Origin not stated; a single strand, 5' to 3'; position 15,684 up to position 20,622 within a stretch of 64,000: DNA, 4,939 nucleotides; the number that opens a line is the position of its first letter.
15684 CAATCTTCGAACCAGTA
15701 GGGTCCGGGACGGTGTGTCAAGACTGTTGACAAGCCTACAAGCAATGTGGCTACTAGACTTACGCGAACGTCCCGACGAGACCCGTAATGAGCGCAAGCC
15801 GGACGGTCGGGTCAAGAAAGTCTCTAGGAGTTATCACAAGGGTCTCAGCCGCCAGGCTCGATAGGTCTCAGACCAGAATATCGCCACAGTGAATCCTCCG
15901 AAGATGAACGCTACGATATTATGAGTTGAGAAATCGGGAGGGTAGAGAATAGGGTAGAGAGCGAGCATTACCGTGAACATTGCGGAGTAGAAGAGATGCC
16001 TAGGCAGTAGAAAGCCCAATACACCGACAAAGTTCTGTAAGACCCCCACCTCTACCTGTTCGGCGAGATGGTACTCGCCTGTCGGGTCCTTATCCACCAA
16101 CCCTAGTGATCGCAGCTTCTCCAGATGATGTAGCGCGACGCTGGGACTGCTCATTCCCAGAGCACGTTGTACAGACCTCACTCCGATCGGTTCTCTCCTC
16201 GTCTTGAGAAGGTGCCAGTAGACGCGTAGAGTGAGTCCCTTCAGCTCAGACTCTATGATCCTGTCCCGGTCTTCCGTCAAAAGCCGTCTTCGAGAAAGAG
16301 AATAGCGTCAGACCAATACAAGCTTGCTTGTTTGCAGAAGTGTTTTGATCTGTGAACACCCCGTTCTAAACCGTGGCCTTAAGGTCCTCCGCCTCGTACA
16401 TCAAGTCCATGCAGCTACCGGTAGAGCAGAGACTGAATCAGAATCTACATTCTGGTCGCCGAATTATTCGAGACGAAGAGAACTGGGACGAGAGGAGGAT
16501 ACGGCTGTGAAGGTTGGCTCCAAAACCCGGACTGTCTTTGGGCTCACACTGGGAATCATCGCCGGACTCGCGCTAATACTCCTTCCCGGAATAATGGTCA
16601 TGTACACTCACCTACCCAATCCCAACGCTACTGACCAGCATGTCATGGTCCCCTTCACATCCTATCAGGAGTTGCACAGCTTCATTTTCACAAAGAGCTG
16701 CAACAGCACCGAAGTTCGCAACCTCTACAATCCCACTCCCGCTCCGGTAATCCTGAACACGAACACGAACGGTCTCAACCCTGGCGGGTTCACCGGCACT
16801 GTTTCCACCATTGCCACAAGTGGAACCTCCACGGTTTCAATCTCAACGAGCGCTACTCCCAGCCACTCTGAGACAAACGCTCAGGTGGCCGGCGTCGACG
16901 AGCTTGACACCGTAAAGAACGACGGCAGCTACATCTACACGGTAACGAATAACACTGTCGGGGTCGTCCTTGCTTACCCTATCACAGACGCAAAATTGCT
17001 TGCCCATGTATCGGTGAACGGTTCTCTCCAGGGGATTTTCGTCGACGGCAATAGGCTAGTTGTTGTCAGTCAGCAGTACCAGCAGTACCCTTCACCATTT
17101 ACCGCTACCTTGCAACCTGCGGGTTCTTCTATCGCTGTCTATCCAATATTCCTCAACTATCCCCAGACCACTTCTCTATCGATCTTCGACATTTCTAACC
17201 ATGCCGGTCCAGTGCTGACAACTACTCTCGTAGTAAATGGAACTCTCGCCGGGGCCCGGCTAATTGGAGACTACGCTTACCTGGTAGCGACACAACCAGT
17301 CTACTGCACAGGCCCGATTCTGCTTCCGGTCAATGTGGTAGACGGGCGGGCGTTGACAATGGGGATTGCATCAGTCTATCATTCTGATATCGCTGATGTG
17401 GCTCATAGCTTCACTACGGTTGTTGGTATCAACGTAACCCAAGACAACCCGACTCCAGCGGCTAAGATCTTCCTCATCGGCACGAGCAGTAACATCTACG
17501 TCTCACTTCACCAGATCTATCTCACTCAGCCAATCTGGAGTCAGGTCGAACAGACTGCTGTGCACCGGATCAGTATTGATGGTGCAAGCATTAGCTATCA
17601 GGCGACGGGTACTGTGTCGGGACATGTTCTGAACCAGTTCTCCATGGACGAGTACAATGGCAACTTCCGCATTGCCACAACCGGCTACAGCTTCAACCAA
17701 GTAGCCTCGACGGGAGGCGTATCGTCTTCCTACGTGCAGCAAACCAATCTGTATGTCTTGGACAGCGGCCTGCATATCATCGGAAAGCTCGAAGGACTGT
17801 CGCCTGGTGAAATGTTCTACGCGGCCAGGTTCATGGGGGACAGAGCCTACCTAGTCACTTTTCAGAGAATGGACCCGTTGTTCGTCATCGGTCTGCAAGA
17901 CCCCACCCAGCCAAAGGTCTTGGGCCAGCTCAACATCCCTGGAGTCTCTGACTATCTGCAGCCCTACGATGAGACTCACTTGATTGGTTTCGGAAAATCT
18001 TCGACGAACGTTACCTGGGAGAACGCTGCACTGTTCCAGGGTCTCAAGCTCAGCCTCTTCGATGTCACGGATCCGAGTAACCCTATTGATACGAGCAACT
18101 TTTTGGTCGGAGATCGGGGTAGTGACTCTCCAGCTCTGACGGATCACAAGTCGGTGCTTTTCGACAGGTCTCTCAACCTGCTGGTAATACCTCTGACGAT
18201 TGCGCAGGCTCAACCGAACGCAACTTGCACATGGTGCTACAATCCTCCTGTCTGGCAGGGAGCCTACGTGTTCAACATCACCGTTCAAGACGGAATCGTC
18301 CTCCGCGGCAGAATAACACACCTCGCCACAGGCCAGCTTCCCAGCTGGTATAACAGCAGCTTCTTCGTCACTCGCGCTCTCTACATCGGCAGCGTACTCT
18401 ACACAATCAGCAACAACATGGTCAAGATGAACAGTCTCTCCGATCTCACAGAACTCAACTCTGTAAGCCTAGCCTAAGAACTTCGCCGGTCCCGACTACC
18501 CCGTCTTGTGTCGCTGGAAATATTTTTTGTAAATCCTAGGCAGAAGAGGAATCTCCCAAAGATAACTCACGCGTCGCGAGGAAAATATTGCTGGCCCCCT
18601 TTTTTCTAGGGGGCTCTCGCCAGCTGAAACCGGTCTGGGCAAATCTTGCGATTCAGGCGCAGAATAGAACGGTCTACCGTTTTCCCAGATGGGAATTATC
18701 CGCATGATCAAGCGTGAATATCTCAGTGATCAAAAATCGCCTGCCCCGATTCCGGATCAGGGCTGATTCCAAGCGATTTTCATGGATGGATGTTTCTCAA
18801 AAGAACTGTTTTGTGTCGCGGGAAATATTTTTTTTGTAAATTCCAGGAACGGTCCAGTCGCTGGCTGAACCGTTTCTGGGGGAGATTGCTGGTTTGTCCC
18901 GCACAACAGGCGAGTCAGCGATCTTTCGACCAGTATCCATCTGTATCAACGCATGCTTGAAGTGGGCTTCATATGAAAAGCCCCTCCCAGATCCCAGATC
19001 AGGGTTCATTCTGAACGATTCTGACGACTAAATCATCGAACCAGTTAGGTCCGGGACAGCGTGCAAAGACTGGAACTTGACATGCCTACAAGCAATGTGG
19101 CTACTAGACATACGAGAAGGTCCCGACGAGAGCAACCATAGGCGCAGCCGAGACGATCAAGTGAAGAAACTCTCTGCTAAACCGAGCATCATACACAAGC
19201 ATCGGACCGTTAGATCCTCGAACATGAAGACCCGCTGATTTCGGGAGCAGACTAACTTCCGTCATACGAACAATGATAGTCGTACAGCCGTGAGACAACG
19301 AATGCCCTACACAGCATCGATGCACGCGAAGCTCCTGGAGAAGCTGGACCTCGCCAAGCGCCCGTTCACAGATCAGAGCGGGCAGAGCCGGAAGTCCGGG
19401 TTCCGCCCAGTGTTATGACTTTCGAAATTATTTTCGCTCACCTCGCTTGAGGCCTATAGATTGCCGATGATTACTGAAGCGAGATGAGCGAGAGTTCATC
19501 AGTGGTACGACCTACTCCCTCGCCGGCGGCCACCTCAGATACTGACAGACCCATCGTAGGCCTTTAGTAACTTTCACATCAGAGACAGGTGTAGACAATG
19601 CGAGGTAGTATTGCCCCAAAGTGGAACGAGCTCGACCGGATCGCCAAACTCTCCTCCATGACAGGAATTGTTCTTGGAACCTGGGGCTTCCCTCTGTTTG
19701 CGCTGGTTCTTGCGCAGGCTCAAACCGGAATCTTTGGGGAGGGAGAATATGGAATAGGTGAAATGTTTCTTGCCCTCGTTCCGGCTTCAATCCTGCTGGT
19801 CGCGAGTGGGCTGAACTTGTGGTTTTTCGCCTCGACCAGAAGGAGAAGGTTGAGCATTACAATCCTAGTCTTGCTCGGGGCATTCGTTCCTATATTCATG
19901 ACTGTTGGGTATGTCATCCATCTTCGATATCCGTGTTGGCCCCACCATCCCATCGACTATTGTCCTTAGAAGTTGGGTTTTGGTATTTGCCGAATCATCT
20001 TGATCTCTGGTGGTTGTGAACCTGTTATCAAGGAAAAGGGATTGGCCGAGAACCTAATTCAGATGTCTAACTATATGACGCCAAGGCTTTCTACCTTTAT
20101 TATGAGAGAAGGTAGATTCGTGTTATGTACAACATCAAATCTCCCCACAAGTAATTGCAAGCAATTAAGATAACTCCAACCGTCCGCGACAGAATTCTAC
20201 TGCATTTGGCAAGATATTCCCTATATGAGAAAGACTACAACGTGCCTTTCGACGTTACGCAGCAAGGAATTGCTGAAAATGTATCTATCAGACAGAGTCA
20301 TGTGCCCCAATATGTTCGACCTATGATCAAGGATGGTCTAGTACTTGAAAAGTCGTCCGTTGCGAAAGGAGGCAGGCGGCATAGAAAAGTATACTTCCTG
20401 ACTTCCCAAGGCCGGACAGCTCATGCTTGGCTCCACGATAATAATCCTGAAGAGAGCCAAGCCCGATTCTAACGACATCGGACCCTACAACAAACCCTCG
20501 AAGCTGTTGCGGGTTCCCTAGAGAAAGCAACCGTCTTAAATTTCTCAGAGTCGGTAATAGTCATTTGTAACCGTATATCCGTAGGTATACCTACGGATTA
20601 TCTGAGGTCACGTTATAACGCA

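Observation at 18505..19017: Tandem pair of conserved non-coding units (B then A): candidate novel structured RNA or regulatory repeat family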

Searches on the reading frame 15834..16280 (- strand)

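Call 62: search_protein_families(library=pfam, proteins=[window:15834-16280:-], max_evalue=0.01)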
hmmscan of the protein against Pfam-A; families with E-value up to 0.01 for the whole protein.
window:15834-16280:- (148 aa): 5 families
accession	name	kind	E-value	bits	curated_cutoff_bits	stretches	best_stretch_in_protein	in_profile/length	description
PF01726.22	LexA_DNA_bind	-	2.2e-05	24.6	23.7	1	26-67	20-61/65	LexA DNA binding domain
PF12840.13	HTH_20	-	0.0007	20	27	1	18-63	7-49/51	Helix-turn-helix domain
PF01022.26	HTH_5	-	0.0022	18.3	22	1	40-64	24-47/47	Bacterial regulatory protein, arsR family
PF09339.16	HTH_IclR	-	0.0086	16.3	22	0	24-66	11-52/52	IclR helix-turn-helix domain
PF01978.25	TrmB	-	0.01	16.1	25.6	0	13-70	6-59/68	Sugar-specific transcriptional regulator TrmB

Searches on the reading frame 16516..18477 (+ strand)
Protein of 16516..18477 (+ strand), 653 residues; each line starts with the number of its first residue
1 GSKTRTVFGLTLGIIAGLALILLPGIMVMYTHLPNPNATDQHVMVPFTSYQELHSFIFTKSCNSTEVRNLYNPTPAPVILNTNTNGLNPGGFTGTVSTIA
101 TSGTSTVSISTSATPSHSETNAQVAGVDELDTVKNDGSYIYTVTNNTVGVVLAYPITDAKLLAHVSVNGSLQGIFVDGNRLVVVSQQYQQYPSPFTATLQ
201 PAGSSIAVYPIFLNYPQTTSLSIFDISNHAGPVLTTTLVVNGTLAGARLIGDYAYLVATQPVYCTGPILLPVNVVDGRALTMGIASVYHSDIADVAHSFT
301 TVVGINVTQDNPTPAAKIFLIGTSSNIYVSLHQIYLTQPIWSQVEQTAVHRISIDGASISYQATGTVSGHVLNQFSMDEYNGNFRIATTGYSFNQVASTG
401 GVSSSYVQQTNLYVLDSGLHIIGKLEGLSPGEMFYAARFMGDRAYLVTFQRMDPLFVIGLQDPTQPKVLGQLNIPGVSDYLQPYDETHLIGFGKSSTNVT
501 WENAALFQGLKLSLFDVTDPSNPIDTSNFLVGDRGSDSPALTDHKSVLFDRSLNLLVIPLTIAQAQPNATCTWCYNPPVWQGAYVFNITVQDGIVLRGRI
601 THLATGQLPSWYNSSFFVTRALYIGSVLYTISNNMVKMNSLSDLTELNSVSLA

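Call 62: search_protein_families(library=pfam, proteins=[window:16516-18477:+], max_evalue=0.01)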
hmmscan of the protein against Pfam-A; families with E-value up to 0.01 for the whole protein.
window:16516-18477:+ (653 aa): 1 family
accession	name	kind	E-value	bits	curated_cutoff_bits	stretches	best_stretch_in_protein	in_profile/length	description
PF09826.15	Beta_propel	-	3.1e-139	465.4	22.4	1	117-644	1-495/495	Beta propeller domain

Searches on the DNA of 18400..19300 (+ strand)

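Call 11: search_rna_families(source=window, start=18400, end=19300, threshold=evalue, max_evalue=10)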
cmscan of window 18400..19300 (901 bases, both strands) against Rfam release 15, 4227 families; matches with E-value up to 10: 3.
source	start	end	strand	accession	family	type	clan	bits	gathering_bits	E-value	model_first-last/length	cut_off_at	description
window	18511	18579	-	RF01641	ceN53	Gene; snRNA; snoRNA; CD-box;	-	15.9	50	4.5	1-74/74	no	Caenorhabditis snoRNA ceN53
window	18721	18783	+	RF01668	P10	Gene; sRNA;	-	13.1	37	5.3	1-72/72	no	Pseudomonas sRNA P10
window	18458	18625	+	RF00264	SNORA64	Gene; snRNA; snoRNA; HACA-box;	CL00041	12.5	35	9.6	1-133/133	no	Small nucleolar RNA SNORA64/SNORA10 family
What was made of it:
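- On Any Rfam family (release 15): With the E-value threshold, 18400-19300 gave only chance-level hits (E = 4.5-9.6, at 12-16 bits against gathering scores of 35-50; call 11).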

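Call 68: search_dna_similar(query=window:18505-19030:+, collection=plasmids, mode=distant, max_rows=5)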
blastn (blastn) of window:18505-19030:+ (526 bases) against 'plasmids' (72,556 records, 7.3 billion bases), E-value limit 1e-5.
No match.

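Call 69: search_dna_similar(query=window:18505-19030:+, collection=phages, mode=distant, max_rows=5)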
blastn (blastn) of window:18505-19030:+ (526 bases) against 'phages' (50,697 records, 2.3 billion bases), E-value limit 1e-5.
No match.

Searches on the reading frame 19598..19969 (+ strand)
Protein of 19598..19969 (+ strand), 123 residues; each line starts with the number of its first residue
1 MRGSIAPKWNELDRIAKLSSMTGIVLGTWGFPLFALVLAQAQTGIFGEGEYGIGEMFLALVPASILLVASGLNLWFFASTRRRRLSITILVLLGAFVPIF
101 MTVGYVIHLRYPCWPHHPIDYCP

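Call 62: search_protein_families(library=pfam, proteins=[window:19598-19969:+], max_evalue=0.01)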
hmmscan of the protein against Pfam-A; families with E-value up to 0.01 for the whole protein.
window:19598-19969:+ (123 aa): 1 family
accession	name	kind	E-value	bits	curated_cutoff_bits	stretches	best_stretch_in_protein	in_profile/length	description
PF16927.11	HisKA_7TM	-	0.0055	17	28.6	1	37-121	103-198/224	N-terminal 7TM region of histidine kinase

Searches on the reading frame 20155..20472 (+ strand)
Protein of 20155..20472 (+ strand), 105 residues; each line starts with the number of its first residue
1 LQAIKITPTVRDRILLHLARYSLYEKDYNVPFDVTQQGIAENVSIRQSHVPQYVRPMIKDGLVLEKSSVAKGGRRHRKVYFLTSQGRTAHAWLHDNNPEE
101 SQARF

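Call 62: search_protein_families(library=pfam, proteins=[window:20155-20472:+], max_evalue=0.01)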
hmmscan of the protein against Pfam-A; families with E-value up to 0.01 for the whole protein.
window:20155-20472:+ (105 aa): 1 family
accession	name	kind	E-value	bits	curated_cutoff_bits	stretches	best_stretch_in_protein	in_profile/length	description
PF03551.20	PadR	-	0.0034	17.8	27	1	55-89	39-72/75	Transcriptional regulator PadR-like family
